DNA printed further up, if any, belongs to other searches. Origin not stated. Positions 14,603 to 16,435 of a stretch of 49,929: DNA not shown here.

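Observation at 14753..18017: Catalytically degenerate periplasmic 5-prime-nucleotidase homolog coupled to a membrane diguanylate cyclase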

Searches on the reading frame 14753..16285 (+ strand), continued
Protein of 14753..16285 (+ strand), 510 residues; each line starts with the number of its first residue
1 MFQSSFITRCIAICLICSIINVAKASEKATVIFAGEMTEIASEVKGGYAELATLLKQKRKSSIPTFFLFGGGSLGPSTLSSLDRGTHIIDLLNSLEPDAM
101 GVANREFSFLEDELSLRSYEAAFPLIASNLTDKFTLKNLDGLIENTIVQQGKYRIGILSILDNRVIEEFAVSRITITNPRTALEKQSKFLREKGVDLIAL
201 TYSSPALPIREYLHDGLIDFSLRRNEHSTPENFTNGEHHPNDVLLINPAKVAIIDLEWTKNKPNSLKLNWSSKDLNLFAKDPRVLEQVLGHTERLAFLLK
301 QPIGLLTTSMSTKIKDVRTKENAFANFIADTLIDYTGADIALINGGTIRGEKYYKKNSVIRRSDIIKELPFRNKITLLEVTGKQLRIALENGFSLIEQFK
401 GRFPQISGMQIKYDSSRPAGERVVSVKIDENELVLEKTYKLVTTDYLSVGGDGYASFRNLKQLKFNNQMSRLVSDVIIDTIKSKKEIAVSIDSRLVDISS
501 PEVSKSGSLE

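Call 9: search_solved_structures(query=A1, max_evalue=0.001, show_alignments=4)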
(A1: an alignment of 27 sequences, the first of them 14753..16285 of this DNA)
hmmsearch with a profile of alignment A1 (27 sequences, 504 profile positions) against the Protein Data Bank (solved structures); distinct sequences matched with E-value up to 0.001: 36.
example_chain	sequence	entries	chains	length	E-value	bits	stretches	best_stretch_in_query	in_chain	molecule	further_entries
3ivd_A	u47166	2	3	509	2.2e-47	165.4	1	42-487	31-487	Nucleotidase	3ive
2z1a_A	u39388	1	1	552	4.8e-42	147.8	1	282-496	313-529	5'-nucleotidase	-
5h7w_A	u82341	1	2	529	9.9e-37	130.2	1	276-496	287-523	venom 5'-nucleotidase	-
6hxw_A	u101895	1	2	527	3.2e-36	128.6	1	276-498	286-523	5'-nucleotidase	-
6vc9_A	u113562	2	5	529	3.3e-36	128.5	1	276-495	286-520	5'-nucleotidase, ecto (CD73), isoform CRA_a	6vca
9v6d_A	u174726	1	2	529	4.8e-36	128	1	276-495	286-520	5'-nucleotidase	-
4h1s_A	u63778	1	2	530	4.8e-36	128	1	276-495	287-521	5'-nucleotidase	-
9p1m_A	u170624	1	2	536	7.1e-36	127.4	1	276-495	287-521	5'-nucleotidase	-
8znz_A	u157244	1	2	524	7.8e-36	127.3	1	276-495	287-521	5'-nucleotidase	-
7d0v_A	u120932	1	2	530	7.9e-36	127.3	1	276-496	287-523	Snake venom 5'-nucleotidase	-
4h2i_A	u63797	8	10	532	2.6e-35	125.6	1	277-495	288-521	5'-nucleotidase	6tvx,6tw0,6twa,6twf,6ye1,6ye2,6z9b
9r0d_A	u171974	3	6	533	2.7e-35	125.5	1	276-495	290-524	5'-nucleotidase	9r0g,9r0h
6s7f_A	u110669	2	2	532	3.7e-35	125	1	277-495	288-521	5'-nucleotidase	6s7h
7jv8_A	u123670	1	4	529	3.8e-35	125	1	276-495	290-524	5'-nucleotidase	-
7jv9_A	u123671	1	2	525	4.2e-35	124.9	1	276-495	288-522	5'-nucleotidase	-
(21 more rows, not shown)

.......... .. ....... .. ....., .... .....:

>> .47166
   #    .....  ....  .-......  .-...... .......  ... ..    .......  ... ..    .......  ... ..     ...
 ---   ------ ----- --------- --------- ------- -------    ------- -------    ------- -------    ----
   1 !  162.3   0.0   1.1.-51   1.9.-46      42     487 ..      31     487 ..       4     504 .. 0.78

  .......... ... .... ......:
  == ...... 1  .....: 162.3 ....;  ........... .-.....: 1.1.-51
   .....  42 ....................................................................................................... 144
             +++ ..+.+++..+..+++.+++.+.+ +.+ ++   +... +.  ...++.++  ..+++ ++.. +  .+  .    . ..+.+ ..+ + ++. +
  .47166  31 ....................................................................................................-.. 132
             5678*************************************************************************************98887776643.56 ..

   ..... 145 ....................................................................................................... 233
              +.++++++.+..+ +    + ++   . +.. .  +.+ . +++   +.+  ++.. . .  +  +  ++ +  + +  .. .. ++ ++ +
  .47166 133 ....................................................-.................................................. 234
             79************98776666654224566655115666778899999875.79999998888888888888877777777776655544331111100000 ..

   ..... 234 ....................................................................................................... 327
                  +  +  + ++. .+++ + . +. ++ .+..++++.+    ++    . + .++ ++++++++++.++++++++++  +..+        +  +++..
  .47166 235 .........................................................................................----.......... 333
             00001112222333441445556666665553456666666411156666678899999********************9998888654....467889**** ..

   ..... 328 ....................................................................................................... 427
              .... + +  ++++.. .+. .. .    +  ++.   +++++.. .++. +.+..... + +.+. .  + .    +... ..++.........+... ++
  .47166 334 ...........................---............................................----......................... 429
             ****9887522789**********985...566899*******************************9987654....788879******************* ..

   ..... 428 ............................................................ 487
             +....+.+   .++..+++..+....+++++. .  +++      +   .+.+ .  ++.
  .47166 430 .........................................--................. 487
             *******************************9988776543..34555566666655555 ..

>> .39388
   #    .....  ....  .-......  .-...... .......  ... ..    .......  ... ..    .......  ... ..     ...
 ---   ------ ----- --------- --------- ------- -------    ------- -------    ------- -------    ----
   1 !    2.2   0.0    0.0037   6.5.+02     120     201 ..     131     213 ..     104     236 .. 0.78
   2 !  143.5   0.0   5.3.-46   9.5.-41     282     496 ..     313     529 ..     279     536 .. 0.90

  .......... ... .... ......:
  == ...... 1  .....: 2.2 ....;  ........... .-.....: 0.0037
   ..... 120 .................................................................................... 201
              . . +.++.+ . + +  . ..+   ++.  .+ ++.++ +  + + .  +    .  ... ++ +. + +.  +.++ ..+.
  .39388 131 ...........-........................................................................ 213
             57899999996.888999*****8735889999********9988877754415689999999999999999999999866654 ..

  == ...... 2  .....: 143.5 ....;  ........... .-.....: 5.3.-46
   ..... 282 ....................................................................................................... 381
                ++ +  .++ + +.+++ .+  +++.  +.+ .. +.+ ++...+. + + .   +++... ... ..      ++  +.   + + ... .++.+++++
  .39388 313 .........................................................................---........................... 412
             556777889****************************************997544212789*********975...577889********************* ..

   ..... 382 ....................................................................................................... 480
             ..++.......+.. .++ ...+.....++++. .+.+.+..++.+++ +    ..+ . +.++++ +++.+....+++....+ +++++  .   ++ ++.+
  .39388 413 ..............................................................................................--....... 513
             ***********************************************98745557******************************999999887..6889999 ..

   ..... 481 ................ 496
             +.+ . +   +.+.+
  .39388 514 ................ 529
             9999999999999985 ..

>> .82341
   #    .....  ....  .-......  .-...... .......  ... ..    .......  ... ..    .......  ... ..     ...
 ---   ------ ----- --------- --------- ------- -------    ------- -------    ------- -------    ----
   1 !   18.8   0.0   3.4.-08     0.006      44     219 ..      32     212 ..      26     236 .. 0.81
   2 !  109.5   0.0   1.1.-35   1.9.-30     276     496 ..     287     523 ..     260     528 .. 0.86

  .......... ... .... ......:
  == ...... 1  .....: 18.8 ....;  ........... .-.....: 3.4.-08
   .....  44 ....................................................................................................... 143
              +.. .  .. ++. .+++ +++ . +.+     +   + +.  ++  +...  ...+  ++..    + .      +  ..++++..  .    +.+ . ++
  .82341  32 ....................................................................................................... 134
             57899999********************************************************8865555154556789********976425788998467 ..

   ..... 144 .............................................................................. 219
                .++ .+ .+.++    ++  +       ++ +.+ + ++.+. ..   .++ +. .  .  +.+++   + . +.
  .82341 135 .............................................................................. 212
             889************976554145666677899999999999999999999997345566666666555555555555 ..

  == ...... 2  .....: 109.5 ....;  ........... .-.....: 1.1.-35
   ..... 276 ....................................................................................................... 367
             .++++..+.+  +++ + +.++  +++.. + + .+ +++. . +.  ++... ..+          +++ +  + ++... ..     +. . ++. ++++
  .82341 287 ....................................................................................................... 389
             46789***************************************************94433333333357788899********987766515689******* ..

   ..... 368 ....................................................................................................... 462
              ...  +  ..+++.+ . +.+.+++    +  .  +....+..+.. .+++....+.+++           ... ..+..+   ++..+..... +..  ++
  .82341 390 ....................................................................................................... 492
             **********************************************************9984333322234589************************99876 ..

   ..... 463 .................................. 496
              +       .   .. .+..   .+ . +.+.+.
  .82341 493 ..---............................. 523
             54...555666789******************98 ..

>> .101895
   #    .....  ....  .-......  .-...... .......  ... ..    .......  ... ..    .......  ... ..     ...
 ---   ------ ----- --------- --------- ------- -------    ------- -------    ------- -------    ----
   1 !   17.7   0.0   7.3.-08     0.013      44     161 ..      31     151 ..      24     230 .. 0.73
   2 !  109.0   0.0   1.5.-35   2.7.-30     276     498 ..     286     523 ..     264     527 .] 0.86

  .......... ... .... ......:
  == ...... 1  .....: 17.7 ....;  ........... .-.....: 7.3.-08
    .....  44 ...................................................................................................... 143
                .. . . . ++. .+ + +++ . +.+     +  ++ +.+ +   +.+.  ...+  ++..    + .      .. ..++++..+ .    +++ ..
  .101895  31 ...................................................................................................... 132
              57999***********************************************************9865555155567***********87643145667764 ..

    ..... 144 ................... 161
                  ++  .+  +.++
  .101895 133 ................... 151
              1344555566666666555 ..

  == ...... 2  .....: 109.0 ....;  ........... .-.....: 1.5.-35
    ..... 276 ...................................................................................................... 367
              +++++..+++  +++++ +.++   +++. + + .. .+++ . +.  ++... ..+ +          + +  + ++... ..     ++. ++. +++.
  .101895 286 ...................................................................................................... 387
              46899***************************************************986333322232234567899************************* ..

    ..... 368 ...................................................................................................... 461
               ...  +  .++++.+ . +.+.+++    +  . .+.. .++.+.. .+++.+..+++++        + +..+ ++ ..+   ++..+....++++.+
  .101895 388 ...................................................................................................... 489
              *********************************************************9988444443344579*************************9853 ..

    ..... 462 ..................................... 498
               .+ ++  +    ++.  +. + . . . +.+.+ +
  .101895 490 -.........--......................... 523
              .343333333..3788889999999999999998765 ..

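Call 11: find_related_loci(query=A1, collection=genome_contigs, flank=8000)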
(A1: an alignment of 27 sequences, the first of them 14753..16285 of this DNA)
Query A1 (510 aa) in genome_contigs; peptide patterns used: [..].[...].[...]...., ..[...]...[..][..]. (x = any residue, [..] = any of these).
204 stretches matched a pattern; 173 encode a relative of the query (tblastn E <= 1e-3); the best 80 are kept; 80 distinct loci.
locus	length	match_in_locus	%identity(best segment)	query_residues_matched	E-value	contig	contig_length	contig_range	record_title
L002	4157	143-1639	77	1-499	0e+0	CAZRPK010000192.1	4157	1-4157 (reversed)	MAG TPA_asm: uncultured Kangiella sp. isolate binchicken_co67_61 genome assembly, contig: NODE_27585_length_4157_cov_56.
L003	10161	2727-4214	63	7-500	0e+0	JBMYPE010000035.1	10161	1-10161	MAG: Kangiellaceae bacterium isolate ME_XS_2307_bin_18 ME_XS_2307_bin_18_36, whole genome shotgun sequence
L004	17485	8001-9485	47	6-500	6e-153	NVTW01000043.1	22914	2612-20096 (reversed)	MAG: Gammaproteobacteria bacterium isolate NORP105 Contig_source1382A_4991, whole genome shotgun sequence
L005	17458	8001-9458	49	11-497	1e-152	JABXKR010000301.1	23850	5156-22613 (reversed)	MAG: Psychromonas sp. isolate GLG-1 scaffold_30, whole genome shotgun sequence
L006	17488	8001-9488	46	4-498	9e-146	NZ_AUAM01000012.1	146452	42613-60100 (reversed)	Psychromonas aquimarina ATCC BAA-1526 G337DRAFT_scaffold00009.9_C, whole genome shotgun sequence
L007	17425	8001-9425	48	25-499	3e-145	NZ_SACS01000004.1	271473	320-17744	Rheinheimera riviphila strain KYPC3 NODE_4_length_271473_cov_79, whole genome shotgun sequence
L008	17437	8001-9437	47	21-499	7e-145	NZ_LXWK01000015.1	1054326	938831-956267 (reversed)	Rheinheimera sp. SA_1 Contig_2, whole genome shotgun sequence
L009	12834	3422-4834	48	28-498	2e-144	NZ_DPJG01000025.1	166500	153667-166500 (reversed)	MAG: Rheinheimera sp. isolate UBA8519 contig_61222, whole genome shotgun sequence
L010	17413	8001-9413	48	28-498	2e-144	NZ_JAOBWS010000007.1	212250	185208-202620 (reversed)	Rheinheimera sp. 4Y26 NODE_7_length_212250_cov_162.783969, whole genome shotgun sequence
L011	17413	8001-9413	48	28-498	3e-144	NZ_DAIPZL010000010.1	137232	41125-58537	MAG: Rheinheimera sp. isolate CTOTU10723 NODE_46_length_137232_cov_28.522515, whole genome shotgun sequence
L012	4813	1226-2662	48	20-497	5e-145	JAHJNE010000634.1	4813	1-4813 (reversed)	MAG: Gammaproteobacteria bacterium isolate Old_saline.mb.89 Old_saline.mb.89_k141_1171677, whole genome shotgun sequence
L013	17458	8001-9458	45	13-499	1e-141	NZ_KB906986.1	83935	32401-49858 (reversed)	Psychromonas ossibalaenae ATCC BAA-1528 strain JAMM 0738 G327DRAFT_scaffold00020.20, whole genome shotgun sequence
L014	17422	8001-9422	47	25-498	6e-140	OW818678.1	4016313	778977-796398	metagenome genome assembly, chromosome: 1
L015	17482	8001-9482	44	7-499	2e-139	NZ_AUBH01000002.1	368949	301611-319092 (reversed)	Aestuariibacter salexigens DSM 15300 G441DRAFT_scaffold00002.2_C, whole genome shotgun sequence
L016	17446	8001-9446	45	20-500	1e-138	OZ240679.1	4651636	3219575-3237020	MAG: uncultured Pseudoalteromonas sp. isolate b477293d-19e9-444a-a3ef-2e93a42cbec6 genome assembly, chromosome: 1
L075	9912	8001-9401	39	27-496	6e-110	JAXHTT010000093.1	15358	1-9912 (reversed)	MAG: Pseudomonadota bacterium isolate MAG31_plastic_biofilm MAG31_93, whole genome shotgun sequence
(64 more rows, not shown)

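Call 32: predict_structure(alignment_id=A3)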
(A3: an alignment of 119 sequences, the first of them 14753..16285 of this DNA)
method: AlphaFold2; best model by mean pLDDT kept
length: 510 residues; sequences in the alignment: 119
mean_pLDDT: 92.8   pTM: 0.87
mean pLDDT of the five models: 92.8, 92.1, 91.4, 90.7, 90.4
residues with pLDDT >= 90: 425; 70-90: 58; 50-70: 23; < 50: 4
segments of 3 or more residues with pLDDT < 50: 507-510
pLDDT, mean of each block of 10 residues (from residue 1): 84 84 80 95 90 98 97 92 94 98 93 96 98 96 98 98 91 94 98 98 90 97 82 67 92 97 96 96 97 89 97 94 98 97 93 95 94 95 98 91 96 96 97 98 96 95 84 96 98 95 51
secondary structure, 60 per line:
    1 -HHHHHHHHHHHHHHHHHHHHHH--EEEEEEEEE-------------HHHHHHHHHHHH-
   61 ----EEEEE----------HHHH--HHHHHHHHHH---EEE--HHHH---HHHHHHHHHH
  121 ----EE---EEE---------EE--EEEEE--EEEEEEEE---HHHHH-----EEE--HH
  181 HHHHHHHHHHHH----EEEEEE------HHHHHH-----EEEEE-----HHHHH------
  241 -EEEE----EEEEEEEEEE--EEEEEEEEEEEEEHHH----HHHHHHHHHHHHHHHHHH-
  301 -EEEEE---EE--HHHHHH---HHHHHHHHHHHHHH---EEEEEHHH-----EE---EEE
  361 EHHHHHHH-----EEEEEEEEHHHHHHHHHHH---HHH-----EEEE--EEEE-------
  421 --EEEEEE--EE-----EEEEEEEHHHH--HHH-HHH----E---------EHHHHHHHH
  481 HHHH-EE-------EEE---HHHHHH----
elements in order: H2-23 E26-34 H48-59 E65-69 H80-83 H86-95 E99-101 H104-107 H111-120 E130-132 E146-150 E153-160 H164-168 E174-176 H179-192 E197-202 H209-214 E220-224 H230-234 E242-245 E250-259 E262-274 H282-299 E302-306 H314-319 H323-336 E340-344 E358-361 H362-368 E374-381 H382-392 E404-407 E410-413 E423-428 E438-444 H445-448 H473-484 E495-497 H501-506
